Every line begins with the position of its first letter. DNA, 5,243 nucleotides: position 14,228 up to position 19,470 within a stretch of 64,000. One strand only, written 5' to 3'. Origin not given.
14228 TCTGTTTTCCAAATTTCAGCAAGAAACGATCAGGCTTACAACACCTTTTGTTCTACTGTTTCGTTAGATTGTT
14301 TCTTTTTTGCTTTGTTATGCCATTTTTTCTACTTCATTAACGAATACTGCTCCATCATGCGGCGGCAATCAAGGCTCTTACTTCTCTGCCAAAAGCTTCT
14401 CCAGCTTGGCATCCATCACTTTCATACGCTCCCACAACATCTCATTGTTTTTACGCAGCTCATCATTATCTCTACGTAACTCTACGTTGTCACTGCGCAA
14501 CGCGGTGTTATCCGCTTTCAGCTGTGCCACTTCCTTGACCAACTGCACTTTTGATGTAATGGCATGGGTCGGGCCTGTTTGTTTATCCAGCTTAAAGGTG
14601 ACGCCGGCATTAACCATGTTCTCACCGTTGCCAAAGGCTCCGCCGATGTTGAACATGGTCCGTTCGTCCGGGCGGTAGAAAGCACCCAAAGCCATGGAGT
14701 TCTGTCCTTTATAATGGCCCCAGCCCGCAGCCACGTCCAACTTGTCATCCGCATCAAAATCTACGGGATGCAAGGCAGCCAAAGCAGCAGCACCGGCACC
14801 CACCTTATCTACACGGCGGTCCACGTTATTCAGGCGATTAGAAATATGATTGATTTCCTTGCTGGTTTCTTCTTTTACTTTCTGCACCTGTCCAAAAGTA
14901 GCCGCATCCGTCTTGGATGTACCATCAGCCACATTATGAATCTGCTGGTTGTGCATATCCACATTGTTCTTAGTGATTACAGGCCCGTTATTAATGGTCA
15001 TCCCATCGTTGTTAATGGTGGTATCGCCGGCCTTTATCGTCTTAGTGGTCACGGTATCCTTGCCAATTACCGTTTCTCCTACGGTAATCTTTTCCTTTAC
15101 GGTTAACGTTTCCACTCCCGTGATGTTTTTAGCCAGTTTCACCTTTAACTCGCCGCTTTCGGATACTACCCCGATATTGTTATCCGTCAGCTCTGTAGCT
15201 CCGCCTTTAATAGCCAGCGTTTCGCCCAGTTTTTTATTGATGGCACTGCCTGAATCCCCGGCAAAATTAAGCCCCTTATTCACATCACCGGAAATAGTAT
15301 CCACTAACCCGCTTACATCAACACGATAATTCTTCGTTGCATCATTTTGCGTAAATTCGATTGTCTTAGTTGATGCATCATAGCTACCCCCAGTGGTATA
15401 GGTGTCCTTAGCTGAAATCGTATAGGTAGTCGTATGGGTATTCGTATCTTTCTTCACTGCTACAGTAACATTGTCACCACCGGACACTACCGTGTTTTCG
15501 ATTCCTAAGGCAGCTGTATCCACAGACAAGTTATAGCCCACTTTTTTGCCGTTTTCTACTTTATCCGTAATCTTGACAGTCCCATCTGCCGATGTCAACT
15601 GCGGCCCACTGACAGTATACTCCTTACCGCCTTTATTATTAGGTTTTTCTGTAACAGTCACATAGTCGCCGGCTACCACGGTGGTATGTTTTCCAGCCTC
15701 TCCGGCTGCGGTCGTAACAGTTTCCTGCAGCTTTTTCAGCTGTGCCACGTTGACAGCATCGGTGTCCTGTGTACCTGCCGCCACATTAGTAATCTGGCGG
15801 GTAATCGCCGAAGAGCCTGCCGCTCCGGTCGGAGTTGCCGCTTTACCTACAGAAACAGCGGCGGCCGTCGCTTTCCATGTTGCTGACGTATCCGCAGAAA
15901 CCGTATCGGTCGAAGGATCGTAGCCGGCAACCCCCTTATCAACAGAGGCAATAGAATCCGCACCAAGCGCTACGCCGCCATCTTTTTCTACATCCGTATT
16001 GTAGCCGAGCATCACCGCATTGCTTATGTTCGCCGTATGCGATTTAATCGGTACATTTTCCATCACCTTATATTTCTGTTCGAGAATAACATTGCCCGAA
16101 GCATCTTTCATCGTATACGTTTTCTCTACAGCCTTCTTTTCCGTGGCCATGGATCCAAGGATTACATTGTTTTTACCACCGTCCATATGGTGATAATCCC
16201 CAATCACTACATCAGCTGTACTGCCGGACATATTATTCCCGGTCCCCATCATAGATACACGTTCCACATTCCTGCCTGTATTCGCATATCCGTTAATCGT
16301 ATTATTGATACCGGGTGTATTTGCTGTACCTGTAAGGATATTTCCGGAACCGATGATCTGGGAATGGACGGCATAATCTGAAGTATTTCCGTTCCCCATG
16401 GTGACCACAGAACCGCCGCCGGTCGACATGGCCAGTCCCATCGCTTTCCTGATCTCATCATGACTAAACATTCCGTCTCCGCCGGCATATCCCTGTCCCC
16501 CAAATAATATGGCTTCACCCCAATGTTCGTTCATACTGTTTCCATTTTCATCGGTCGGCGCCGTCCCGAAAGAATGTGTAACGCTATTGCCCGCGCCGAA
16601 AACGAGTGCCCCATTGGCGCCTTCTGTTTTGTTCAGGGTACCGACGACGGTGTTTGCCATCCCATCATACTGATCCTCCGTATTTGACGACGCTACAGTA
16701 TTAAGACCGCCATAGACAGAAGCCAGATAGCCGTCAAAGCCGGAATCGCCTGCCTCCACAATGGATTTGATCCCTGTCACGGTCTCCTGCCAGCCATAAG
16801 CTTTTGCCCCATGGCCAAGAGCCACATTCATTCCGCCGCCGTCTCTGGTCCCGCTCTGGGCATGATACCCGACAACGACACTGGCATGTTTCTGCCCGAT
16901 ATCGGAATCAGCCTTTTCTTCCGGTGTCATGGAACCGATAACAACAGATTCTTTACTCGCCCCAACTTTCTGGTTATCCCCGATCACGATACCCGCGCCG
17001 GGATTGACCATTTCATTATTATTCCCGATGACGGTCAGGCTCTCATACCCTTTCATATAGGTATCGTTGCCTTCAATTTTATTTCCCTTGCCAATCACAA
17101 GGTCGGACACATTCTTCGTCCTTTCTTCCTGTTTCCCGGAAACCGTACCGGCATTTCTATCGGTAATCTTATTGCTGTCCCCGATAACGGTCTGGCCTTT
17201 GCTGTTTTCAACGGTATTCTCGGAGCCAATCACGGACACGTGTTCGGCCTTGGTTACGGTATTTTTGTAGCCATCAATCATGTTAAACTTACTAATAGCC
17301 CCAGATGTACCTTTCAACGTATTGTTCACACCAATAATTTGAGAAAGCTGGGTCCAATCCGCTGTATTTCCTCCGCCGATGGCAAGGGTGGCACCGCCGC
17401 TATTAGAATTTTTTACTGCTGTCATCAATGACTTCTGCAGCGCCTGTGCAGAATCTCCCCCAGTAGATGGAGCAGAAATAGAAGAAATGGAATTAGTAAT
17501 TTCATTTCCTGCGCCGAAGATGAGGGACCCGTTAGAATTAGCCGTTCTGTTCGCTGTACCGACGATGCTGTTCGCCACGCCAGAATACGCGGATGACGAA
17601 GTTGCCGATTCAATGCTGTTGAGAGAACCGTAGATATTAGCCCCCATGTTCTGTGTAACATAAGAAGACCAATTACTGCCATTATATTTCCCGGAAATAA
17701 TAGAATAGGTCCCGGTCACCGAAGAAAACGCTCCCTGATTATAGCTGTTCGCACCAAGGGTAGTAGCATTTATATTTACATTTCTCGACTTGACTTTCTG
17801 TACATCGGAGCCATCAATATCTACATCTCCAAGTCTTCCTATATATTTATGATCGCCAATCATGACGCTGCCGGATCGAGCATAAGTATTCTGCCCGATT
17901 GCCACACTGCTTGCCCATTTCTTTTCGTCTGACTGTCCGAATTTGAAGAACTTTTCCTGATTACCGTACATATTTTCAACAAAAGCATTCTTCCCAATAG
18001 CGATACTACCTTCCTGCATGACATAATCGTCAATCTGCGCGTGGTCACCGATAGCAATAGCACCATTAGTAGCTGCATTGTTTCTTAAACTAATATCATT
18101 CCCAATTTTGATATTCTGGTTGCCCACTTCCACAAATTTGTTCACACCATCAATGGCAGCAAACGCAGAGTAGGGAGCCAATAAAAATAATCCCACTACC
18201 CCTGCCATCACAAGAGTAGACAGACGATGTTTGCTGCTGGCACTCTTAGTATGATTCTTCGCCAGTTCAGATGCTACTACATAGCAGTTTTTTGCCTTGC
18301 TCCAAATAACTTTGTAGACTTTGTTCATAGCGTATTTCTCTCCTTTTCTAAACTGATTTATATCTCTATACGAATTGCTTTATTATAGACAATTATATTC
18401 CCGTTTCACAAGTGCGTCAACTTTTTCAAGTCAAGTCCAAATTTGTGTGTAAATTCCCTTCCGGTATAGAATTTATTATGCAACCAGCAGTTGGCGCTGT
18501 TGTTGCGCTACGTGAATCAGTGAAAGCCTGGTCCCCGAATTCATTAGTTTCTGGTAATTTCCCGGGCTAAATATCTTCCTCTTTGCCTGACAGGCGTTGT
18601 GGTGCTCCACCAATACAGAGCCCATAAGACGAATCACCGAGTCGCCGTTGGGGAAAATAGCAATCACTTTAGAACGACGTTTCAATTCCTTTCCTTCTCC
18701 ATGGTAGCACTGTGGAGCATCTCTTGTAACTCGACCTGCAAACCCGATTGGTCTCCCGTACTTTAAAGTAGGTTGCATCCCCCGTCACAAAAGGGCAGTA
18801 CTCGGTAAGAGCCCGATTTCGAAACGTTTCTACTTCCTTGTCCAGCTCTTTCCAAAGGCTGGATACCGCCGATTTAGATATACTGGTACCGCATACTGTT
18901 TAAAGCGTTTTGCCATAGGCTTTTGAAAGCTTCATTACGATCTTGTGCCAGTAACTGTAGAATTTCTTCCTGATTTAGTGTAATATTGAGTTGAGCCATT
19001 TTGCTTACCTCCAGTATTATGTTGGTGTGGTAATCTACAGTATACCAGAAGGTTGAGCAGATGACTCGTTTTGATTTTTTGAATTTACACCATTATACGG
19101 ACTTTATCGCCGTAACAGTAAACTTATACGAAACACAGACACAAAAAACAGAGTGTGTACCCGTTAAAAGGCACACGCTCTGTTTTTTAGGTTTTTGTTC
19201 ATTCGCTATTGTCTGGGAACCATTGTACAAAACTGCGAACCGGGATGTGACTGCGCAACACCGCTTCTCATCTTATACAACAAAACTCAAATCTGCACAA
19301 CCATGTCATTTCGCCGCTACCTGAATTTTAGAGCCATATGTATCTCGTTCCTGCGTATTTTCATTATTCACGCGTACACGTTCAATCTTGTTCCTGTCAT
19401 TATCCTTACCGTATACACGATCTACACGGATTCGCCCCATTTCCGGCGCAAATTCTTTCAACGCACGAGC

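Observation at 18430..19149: Decayed IS256-family element with intact-looking terminal IR, internal deletion of the DDE core, and a duplicated flank 6.6 kb away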

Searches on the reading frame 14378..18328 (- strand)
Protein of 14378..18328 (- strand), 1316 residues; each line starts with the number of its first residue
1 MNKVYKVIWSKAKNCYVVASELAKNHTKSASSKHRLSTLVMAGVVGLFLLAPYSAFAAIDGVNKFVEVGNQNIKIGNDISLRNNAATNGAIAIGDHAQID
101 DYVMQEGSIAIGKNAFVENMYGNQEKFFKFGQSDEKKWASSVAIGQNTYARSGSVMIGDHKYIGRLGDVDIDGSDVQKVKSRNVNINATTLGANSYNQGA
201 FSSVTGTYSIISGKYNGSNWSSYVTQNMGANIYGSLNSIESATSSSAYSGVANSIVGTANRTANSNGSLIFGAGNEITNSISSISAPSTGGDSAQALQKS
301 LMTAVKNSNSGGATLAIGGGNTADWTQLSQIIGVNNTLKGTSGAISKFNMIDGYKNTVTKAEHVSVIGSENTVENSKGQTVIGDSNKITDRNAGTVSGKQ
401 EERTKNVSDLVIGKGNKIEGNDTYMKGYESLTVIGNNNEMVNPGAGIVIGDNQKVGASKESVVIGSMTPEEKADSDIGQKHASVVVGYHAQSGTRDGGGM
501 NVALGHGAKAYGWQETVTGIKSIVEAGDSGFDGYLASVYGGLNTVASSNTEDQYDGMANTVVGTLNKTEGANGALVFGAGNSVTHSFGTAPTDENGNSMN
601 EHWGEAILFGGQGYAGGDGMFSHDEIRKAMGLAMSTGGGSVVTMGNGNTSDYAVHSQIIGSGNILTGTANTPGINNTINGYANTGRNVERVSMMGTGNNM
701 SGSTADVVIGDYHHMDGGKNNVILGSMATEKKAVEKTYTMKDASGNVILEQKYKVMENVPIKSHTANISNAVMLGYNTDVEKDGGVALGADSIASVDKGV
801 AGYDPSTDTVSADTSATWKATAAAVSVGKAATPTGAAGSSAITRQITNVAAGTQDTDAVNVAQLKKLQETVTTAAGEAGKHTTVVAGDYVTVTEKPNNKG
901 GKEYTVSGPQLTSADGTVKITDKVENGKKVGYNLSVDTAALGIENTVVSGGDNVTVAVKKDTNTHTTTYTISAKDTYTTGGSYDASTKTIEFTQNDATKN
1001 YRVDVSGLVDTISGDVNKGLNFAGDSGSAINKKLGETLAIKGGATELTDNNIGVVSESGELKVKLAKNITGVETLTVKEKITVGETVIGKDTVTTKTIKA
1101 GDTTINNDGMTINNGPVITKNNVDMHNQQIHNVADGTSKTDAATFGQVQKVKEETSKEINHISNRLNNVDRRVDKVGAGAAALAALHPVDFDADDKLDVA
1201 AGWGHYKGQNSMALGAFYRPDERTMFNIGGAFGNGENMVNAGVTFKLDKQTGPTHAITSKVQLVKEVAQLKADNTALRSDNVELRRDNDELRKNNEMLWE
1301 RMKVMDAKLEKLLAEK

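Call 14: search_protein_families(library=pfam, proteins=[window:14381-18328:-], max_evalue=0.001)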
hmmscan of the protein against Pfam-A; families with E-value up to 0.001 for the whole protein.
window:14381-18328:- (1316 aa): 3 families
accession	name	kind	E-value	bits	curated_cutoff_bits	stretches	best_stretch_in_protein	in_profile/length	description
PF05662.19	YadA_stalk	-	9.1e-18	64.8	28.4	2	845-878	1-34/43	Coiled stalk of trimeric autotransporter adhesin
PF13018.11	ESPR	-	6.9e-16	58.9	25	1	1-48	1-48/50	Extended Signal Peptide of Type V secretion system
PF03895.21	YadA_anchor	-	6.1e-12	45.9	22.7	1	1192-1246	4-59/60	YadA-like membrane anchor domain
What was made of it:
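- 14378..18328 (-): TAA1, a trimeric autotransporter adhesin of 1316 aa (ESPR, YadA stalk, YadA anchor; no SLH domain). Pfam (call 14).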

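Call 25: find_encoding_contigs(protein=window:14378-18328:-, flank=6000, max_places=10)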
Protein window:14378-18328:- (1316 aa): 22 contigs read that carry it; 10 places shown.
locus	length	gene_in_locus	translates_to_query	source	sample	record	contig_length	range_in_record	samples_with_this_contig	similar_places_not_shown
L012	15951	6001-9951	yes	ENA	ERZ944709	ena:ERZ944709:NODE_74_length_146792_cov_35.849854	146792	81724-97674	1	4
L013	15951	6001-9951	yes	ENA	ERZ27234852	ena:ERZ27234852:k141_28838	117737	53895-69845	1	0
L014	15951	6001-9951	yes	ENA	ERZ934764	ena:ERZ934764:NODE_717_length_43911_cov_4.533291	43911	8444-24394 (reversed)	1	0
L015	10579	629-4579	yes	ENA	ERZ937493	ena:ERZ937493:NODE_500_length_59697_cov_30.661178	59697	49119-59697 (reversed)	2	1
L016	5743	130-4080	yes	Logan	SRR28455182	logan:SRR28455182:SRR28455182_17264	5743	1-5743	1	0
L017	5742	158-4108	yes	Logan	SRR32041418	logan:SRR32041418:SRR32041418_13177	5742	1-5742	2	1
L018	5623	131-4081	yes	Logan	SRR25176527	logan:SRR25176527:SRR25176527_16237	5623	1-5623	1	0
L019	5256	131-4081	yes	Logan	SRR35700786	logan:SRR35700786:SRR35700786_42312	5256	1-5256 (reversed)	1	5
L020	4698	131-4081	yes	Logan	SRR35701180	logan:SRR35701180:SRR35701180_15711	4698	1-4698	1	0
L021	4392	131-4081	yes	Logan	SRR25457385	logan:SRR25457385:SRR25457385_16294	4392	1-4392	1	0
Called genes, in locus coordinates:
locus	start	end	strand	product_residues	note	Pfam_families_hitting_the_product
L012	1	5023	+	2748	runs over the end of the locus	PF13018:ESPR, PF05658:YadA_head, PF05662:YadA_stalk, PF05658:YadA_head (weak), PF05662:YadA_stalk, PF03895:YadA_anchor, PF00395:SLH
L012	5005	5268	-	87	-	-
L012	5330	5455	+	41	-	-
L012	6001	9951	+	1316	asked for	PF13018:ESPR, PF05662:YadA_stalk, PF03895:YadA_anchor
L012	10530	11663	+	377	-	PF03977:OAD_beta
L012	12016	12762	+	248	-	PF20260:PUA_4, PF04452:Methyltrans_RNA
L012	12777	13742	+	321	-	PF06325:PrmA, PF05175:MTS, PF12847:Methyltransf_18 (weak), PF08241:Methyltransf_11 (weak), PF08242:Methyltransf_12 (faint), PF13649:Methyltransf_25, PF13847:Methyltransf_31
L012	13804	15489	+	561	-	PF00919:UPF0004, PF04055:Radical_SAM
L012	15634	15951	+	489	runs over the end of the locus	-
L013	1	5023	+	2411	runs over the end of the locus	PF05658:YadA_head (faint), PF05662:YadA_stalk, PF03895:YadA_anchor, PF00395:SLH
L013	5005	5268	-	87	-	-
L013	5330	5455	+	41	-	-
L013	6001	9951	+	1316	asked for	PF13018:ESPR, PF05662:YadA_stalk, PF03895:YadA_anchor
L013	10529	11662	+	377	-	PF03977:OAD_beta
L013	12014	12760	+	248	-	PF20260:PUA_4, PF04452:Methyltrans_RNA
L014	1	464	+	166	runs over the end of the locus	PF01842:ACT, PF13291:ACT_4, PF22629:ACT_AHAS_ss, PF13710:ACT_5, PF10369:ALS_ss_C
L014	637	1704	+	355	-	PF02826:2-Hacid_dh_C (weak), PF03446:NAD_binding_2 (weak), PF07991:KARI_N, PF01450:KARI_C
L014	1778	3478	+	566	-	PF02776:TPP_enzyme_N, PF00205:TPP_enzyme_M, PF02775:TPP_enzyme_C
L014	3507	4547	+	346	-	-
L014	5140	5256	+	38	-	-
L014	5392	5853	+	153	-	PF00872:Transposase_mut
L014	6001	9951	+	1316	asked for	PF13018:ESPR, PF05662:YadA_stalk, PF03895:YadA_anchor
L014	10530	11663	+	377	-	PF03977:OAD_beta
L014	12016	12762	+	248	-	PF20260:PUA_4, PF04452:Methyltrans_RNA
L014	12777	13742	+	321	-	PF06325:PrmA, PF05175:MTS, PF12847:Methyltransf_18 (weak), PF08241:Methyltransf_11 (weak), PF08242:Methyltransf_12 (faint), PF13649:Methyltransf_25, PF13847:Methyltransf_31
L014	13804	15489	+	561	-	PF00919:UPF0004, PF04055:Radical_SAM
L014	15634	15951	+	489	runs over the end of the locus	-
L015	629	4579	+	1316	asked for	PF13018:ESPR, PF05662:YadA_stalk, PF03895:YadA_anchor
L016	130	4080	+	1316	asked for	PF13018:ESPR, PF05662:YadA_stalk, PF03895:YadA_anchor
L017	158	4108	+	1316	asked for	PF13018:ESPR, PF05662:YadA_stalk, PF03895:YadA_anchor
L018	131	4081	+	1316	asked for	PF13018:ESPR, PF05662:YadA_stalk, PF03895:YadA_anchor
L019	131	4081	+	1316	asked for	PF13018:ESPR, PF05662:YadA_stalk, PF03895:YadA_anchor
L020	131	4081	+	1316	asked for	PF13018:ESPR, PF05662:YadA_stalk, PF03895:YadA_anchor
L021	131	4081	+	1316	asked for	PF13018:ESPR, PF05662:YadA_stalk, PF03895:YadA_anchor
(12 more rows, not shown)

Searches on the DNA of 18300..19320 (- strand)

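Call 7: search_dna_similar(query=window:18400-19150:-, collection=plasmids, mode=distant, max_rows=20)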
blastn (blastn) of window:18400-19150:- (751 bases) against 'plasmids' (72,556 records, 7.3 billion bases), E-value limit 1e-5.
Records with a match: 2; places in all: 4; records where one place covers at least 80% of the query: 0.
Best place of each record, by identity: 60-80% 2.
By first word of the organism name: [Eubacterium] 1; Lachnospira 1.
By predicted mobility (MOB-suite, as given by PLSDB): non-mobilizable 2.
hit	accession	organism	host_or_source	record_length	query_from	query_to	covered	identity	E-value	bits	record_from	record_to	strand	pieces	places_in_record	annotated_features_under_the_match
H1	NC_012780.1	[Eubacterium] eligens ATCC 27750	-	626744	43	178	18%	72.2%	7e-7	64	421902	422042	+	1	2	IS256 family transposase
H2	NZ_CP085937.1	Lachnospira eligens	-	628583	43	178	18%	72.2%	7e-7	64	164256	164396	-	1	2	IS256 family transposase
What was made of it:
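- Tried and rejected: blastn of the element against PLSDB plasmids gave only a 72% match of the left end to an IS256-family element of Lachnospira eligens (call 7).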

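Call 70: search_rna_families(source=window, start=18300, end=19320, threshold=evalue, max_evalue=1)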
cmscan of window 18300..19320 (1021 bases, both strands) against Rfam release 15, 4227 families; matches with E-value up to 1: 6.
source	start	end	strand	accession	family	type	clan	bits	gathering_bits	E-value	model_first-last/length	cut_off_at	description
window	19128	19202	-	RF03370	mir-2566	Gene; miRNA;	-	26.4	86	0.019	1-83/83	no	mir-2566 microRNA precursor family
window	19120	19210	-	RF00885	MIR821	Gene; miRNA;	-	21.7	249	0.15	1-275/275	no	MIR821 microRNA precursor family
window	19131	19200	-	RF04120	MIR5998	Gene; miRNA;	-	20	180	0.12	1-173/173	no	MIR5998 microRNA precursor family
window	19121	19210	+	RF00885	MIR821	Gene; miRNA;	-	20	249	0.35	1-275/275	no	MIR821 microRNA precursor family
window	19207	19320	+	RF01407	STnc560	Gene; sRNA;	-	17.2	55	0.53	1-113/214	3'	STnc560 Hfq binding RNA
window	19033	19062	-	RF02939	COG2908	Cis-reg;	-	15.8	58.7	0.53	1-45/45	no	COG2908 RNA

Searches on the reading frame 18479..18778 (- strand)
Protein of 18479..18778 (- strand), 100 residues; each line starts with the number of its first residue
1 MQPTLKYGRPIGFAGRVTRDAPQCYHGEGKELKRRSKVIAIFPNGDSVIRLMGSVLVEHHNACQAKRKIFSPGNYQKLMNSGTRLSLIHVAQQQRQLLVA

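Call 15: search_protein_families(library=pfam, proteins=[window:18479-18778:-], max_evalue=1)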
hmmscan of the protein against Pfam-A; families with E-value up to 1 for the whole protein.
seq(100 aa): 1 family
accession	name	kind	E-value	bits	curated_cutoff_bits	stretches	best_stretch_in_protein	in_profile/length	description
PF00872.24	Transposase_mut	-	8.9e-06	25.3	21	1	30-61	343-374/379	Transposase, Mutator family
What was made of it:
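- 18479..18692 (-): Transposase piece 4, codons 341-412 (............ to the stop codon). It lies inside the 100-codon ORF 18476-18778. PF00872 profile positions 343-374, E = 8.9e-6 (call 15).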

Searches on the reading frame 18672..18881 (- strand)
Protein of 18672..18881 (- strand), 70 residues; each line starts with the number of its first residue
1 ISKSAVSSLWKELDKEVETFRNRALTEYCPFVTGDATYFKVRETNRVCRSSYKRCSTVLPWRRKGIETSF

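Call 15: search_protein_families(library=pfam, proteins=[window:18672-18881:-], max_evalue=1)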
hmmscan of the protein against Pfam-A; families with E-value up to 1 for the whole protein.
seq(70 aa): 3 families
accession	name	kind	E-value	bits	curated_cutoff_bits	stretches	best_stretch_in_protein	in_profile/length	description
PF00872.24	Transposase_mut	-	1.6e-10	40.9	21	1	1-49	132-180/379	Transposase, Mutator family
PF08087.16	Toxin_18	-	0.043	14.3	24.3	1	43-56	5-18/31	Conotoxin O-superfamily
PF00517.22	GP41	-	0.27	11.6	29.6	1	11-62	31-81/197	Retroviral envelope protein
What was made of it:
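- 18742..18901 (-): Transposase piece 2, codons ~128-176. It includes the first catalytic Asp (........) and is frame-shifted relative to piece 1. PF00872 profile positions 132-180, E = 1.6e-10 (call 15).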

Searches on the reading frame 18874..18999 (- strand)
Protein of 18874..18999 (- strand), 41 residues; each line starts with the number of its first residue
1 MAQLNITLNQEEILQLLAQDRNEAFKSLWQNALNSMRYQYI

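Call 15: search_protein_families(library=pfam, proteins=[window:18877-18999:-], max_evalue=1)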
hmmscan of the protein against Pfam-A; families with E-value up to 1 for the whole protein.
seq(41 aa): 1 family
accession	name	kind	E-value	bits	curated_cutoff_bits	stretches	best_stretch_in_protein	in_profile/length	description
PF19760.4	DUF6247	-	0.029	15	26.9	1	8-39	8-39/99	Family of unknown function (DUF6247)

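Call 60: find_encoding_contigs(protein=window:18874-18999:-, flank=3000, max_places=10)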
Protein window:18874-18999:- (41 aa): 22 contigs read that carry it; 10 places shown.
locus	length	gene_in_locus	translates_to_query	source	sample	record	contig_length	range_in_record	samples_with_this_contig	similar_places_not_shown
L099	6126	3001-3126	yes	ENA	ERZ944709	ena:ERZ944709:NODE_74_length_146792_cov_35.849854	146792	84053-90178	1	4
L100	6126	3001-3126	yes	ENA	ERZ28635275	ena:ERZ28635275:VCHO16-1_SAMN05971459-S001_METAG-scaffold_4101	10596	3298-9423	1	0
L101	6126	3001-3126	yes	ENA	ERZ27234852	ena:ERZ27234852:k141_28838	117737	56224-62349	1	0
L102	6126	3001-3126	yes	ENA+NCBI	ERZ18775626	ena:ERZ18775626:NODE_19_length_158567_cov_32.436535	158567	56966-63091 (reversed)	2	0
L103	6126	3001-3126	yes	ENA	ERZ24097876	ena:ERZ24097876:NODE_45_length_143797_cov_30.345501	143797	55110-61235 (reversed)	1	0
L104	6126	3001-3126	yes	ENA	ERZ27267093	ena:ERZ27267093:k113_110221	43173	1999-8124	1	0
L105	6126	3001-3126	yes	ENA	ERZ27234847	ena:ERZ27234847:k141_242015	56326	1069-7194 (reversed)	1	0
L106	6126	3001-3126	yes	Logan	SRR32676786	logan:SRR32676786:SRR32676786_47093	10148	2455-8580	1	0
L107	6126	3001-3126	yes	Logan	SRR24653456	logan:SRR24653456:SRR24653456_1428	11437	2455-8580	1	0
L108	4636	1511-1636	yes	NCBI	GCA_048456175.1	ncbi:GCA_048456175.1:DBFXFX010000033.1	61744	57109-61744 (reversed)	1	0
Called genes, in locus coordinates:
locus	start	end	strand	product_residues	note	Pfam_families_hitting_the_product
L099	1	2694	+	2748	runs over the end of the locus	PF13018:ESPR, PF05658:YadA_head, PF05662:YadA_stalk, PF05658:YadA_head (weak), PF05662:YadA_stalk, PF03895:YadA_anchor, PF00395:SLH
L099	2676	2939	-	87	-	-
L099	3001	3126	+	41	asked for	-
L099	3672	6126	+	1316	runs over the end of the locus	PF13018:ESPR, PF05662:YadA_stalk, PF03895:YadA_anchor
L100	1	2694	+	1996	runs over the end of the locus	?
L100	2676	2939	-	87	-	-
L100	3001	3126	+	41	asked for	-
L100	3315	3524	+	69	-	-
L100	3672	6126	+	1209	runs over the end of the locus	?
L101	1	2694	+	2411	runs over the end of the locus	PF05658:YadA_head (faint), PF05662:YadA_stalk, PF03895:YadA_anchor, PF00395:SLH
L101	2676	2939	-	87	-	-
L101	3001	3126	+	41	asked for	-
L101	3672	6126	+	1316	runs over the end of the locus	PF13018:ESPR, PF05662:YadA_stalk, PF03895:YadA_anchor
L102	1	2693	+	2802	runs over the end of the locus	PF13018:ESPR, PF05658:YadA_head, PF05662:YadA_stalk, PF03895:YadA_anchor, PF00395:SLH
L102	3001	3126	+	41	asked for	-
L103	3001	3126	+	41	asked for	-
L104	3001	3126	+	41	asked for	-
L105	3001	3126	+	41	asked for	-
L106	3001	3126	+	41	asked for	-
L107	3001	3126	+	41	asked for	-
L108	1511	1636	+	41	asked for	-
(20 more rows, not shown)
